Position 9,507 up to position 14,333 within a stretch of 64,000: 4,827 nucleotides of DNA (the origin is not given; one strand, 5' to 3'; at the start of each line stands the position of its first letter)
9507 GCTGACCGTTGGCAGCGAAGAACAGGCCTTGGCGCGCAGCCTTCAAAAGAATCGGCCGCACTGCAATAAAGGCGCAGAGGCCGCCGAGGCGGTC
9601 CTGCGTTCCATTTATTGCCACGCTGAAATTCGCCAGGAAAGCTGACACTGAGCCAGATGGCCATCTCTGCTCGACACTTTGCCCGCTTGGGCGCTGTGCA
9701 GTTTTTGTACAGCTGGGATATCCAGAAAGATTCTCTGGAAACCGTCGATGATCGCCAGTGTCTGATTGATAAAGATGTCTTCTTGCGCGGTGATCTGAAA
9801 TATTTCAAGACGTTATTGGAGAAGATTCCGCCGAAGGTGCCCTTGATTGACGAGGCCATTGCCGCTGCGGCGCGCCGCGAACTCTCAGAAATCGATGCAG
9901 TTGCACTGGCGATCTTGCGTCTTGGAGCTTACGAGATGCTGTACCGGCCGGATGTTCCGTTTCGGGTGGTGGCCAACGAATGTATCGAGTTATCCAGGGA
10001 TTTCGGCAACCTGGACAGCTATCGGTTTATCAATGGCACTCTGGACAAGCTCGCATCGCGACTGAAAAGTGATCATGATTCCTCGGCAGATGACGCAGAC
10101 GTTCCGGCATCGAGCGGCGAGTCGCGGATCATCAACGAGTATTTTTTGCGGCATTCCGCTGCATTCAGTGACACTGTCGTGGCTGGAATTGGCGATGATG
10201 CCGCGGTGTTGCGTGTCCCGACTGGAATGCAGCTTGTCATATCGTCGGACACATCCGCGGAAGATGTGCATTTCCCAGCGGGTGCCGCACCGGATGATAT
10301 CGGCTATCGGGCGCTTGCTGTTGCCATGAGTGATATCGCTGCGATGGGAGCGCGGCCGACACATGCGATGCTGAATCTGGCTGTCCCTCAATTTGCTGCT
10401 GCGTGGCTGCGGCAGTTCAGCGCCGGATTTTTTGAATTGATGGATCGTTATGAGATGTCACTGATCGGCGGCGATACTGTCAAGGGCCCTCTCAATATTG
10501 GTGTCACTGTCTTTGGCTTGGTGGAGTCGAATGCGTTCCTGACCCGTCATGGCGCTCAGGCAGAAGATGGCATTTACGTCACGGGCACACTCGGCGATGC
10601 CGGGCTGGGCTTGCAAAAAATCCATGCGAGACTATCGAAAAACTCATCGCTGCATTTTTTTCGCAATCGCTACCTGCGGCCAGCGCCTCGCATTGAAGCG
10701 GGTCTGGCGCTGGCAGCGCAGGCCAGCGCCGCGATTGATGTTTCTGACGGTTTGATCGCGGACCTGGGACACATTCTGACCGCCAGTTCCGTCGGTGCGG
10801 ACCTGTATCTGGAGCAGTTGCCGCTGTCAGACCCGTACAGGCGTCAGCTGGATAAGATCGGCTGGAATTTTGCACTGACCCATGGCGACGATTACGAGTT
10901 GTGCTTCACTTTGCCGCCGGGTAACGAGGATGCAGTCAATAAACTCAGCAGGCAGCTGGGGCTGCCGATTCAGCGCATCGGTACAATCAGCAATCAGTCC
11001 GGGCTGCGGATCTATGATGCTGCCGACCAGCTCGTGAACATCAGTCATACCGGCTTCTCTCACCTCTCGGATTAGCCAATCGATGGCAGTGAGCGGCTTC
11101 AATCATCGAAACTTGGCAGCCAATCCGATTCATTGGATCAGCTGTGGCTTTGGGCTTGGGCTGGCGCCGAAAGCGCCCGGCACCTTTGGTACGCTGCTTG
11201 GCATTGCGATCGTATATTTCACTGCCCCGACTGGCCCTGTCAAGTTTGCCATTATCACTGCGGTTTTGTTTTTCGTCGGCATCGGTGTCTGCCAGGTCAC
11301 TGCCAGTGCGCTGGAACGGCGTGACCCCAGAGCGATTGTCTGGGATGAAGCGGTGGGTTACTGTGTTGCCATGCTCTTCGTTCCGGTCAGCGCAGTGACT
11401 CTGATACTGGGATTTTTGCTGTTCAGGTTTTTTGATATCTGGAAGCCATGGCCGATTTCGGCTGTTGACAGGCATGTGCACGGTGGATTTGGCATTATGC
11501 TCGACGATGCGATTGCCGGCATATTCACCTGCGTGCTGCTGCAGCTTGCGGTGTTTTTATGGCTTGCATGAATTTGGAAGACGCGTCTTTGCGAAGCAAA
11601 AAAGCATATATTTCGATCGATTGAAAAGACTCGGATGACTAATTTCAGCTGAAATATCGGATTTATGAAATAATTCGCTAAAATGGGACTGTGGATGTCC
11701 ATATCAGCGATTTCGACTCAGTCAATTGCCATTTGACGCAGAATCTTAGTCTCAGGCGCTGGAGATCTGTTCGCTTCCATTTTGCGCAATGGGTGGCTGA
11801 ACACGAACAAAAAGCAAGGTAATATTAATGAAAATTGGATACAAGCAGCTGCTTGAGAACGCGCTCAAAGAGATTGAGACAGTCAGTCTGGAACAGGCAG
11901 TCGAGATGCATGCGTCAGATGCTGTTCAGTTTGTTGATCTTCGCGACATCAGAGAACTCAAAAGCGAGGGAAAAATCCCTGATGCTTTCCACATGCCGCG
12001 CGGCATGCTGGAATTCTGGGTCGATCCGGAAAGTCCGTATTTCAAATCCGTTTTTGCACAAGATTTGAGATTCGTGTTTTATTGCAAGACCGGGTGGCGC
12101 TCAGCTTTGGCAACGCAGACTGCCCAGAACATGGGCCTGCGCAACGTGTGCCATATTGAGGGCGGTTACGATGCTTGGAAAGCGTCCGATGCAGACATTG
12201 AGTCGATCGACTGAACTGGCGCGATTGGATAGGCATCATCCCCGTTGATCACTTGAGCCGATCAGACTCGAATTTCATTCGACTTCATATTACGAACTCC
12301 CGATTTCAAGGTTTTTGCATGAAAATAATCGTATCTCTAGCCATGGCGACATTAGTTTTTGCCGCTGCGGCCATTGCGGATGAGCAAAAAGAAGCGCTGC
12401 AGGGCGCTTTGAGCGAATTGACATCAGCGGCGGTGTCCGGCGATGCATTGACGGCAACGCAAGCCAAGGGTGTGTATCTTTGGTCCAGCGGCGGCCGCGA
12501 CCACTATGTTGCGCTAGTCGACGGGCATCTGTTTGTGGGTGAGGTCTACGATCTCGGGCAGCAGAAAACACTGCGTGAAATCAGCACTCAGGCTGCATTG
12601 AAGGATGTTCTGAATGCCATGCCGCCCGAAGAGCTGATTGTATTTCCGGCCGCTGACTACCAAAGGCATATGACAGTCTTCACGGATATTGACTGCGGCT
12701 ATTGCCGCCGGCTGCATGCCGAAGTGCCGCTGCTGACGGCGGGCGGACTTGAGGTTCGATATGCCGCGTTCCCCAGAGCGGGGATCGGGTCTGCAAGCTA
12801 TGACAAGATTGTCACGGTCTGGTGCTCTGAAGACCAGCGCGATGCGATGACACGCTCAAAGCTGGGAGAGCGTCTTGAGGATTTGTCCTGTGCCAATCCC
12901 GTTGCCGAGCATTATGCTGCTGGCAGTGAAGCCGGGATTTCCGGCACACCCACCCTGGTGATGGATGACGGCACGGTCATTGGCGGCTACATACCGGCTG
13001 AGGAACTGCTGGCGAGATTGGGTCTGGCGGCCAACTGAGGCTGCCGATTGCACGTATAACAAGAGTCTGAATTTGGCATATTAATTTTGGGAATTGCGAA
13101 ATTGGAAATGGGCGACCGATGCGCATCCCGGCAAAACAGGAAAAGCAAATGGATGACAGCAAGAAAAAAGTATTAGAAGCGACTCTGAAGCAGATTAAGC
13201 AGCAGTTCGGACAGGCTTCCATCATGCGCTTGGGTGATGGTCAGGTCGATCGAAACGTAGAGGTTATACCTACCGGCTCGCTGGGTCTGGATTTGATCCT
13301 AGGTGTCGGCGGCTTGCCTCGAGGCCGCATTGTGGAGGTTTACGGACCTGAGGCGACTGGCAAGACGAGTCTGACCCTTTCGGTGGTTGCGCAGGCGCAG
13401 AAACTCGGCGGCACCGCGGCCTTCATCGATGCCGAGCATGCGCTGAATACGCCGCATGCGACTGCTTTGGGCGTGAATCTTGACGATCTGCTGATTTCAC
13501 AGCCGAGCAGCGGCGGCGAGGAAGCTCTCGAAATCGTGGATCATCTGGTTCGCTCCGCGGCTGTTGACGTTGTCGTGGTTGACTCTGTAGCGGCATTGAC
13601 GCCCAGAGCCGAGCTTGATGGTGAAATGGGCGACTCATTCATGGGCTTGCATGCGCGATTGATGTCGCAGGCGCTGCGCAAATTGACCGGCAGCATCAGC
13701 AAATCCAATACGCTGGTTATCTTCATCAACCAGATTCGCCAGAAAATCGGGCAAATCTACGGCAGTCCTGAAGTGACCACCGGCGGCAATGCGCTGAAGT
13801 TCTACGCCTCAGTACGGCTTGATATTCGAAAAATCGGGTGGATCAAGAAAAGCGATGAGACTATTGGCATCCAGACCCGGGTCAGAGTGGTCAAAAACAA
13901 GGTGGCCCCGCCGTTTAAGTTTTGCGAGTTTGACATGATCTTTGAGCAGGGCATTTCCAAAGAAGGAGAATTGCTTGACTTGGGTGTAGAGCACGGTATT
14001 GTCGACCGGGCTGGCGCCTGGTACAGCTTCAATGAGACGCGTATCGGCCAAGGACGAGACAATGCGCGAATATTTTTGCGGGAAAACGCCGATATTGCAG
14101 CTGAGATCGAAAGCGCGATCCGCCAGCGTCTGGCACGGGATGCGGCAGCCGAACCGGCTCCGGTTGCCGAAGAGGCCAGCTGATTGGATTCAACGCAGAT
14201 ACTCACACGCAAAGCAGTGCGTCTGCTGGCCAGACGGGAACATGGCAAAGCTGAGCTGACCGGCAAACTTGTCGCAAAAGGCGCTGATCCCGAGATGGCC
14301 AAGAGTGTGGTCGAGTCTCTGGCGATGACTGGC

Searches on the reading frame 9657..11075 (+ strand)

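Call 10: search_protein_families(library=pfam, proteins=[window:9657-11075:+], max_evalue=0.00001)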
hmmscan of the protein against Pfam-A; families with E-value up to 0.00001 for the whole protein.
window:9657-11075:+ (472 aa): 3 families
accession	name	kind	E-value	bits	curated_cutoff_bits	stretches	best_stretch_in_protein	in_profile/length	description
PF00586.29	AIRS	-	5.9e-28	98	24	1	179-289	1-112/112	AIR synthase related protein, N-terminal domain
PF01029.23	NusB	-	3.1e-24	86.3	23.1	1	9-133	3-132/133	NusB family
PF02769.27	AIRS_C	-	8.6e-10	39.4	23.1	1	302-453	2-154/156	AIR synthase related protein, C-terminal domain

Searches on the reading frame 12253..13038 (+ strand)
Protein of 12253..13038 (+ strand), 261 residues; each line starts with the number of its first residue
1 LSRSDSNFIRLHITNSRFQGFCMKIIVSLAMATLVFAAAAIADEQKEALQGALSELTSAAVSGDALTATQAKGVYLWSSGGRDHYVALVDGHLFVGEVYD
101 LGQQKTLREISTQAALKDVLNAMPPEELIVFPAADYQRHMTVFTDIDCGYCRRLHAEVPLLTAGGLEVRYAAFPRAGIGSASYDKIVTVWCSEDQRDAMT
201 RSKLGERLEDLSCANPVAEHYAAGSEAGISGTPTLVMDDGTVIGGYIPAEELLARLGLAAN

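Call 10: search_protein_families(library=pfam, proteins=[window:12253-13038:+], max_evalue=0.00001)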
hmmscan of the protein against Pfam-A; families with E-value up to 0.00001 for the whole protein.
window:12253-13038:+ (261 aa): 1 family
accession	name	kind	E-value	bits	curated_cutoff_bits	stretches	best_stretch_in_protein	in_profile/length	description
PF13098.12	Thioredoxin_2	-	1.3e-20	74.1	27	1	137-256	6-104/104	Thioredoxin-like domain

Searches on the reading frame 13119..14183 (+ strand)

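Call 10: search_protein_families(library=pfam, proteins=[window:13119-14183:+], max_evalue=0.00001)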
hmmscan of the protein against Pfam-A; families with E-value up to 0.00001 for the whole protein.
window:13119-14183:+ (354 aa): 4 families
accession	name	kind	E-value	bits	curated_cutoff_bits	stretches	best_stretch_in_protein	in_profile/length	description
PF00154.27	RecA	-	1.7e-124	414.9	27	1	17-280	1-262/262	recA bacterial DNA recombination protein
PF21096.2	RecA_C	-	5.8e-25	87.6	27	1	283-338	1-56/57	RecA C-terminal domain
PF06745.19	ATPase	-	7.9e-09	35.7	26.6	1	50-178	1-148/231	KaiC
PF08423.17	Rad51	-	8.2e-09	35.5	22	1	47-238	5-211/244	Rad51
